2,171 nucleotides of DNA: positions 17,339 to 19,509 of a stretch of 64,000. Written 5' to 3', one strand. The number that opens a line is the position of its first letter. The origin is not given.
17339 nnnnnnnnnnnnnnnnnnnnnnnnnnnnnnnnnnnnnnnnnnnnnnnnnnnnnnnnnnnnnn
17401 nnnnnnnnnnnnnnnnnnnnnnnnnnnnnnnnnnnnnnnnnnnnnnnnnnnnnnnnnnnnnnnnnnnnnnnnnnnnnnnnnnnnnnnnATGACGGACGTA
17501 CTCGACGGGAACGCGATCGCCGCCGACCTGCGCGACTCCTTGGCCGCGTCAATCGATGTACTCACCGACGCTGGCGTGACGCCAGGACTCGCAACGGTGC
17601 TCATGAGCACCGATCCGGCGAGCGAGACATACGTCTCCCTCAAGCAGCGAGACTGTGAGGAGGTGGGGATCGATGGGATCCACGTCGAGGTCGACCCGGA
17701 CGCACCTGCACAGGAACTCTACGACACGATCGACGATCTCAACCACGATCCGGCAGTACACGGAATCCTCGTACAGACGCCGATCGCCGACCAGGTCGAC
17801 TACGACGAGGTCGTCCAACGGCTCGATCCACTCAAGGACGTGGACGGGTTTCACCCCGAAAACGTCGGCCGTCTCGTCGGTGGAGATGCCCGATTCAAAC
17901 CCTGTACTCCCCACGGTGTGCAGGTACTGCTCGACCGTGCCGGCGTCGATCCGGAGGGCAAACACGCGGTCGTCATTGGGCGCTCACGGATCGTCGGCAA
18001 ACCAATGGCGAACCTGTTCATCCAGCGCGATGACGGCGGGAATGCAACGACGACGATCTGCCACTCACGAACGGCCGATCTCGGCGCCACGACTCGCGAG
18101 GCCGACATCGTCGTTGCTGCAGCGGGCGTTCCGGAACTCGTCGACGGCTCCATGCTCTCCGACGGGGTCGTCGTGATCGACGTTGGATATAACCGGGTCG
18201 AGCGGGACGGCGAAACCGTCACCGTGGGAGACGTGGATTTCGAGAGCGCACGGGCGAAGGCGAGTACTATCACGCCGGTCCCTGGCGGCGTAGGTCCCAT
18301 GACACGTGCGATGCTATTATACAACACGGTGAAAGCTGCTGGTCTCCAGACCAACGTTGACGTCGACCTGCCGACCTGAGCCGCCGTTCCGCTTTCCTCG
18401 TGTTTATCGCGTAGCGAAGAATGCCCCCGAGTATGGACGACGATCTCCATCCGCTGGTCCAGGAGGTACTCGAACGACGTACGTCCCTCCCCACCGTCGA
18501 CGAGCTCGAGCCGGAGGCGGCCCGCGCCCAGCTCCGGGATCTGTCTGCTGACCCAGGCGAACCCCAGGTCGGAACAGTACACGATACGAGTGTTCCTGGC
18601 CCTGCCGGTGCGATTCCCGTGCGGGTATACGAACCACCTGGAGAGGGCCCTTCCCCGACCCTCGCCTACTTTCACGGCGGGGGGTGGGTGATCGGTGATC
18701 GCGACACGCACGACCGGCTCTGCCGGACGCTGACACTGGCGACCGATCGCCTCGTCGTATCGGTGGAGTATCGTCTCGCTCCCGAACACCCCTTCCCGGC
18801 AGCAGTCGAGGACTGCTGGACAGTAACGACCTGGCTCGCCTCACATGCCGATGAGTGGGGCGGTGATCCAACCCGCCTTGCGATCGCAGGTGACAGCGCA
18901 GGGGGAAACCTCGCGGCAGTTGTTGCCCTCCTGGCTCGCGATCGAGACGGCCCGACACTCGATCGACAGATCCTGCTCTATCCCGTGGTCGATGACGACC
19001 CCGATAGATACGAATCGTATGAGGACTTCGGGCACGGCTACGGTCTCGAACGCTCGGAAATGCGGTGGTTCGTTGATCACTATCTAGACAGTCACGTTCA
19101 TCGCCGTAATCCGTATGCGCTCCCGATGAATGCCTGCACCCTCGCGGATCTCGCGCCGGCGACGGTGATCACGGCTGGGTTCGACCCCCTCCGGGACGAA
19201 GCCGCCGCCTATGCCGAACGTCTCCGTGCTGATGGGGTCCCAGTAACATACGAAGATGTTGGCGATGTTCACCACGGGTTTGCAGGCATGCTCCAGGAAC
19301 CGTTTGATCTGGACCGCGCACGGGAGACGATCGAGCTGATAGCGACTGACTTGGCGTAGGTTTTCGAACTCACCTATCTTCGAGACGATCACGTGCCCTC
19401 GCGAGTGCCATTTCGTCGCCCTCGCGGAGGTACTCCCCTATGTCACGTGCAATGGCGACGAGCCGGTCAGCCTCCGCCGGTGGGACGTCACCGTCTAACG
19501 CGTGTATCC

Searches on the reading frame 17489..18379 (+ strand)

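Call 39: search_protein_families(library=pfam, proteins=[window:17489-18379:+], max_evalue=0.001)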
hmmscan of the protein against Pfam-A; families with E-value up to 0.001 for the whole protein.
window:17489-18379:+ (296 aa): 2 families
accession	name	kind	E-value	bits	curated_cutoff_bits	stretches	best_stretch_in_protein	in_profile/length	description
PF02882.25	THF_DHG_CYH_C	-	4.5e-63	211.8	27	1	122-285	1-157/160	Tetrahydrofolate dehydrogenase/cyclohydrolase, NAD(P)-binding domain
PF00763.28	THF_DHG_CYH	-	5.3e-34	117.4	32.8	1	5-119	1-115/115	Tetrahydrofolate dehydrogenase/cyclohydrolase, catalytic domain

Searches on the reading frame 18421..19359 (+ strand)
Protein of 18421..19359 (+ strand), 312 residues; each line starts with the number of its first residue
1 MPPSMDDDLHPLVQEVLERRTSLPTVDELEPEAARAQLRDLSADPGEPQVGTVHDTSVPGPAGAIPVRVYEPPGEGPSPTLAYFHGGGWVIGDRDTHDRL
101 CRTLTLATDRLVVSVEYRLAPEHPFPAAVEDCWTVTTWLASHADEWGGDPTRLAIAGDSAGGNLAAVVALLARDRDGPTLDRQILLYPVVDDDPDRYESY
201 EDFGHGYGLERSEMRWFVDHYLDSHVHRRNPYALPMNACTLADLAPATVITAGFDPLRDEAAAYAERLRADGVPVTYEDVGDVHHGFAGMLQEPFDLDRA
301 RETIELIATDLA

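Call 39: search_protein_families(library=pfam, proteins=[window:18421-19359:+], max_evalue=0.001)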
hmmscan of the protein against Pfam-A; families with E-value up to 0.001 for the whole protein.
window:18421-19359:+ (312 aa): 3 families
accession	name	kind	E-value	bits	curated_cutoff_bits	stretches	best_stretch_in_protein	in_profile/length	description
PF07859.19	Abhydrolase_3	-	1.5e-75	254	25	1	82-288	2-209/210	alpha/beta hydrolase fold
PF20434.5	BD-FAE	-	7.3e-23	81.6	26.8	1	69-176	3-114/215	BD-FAE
PF00135.34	COesterase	-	8.8e-09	35.3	27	1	69-175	90-207/515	Carboxylesterase family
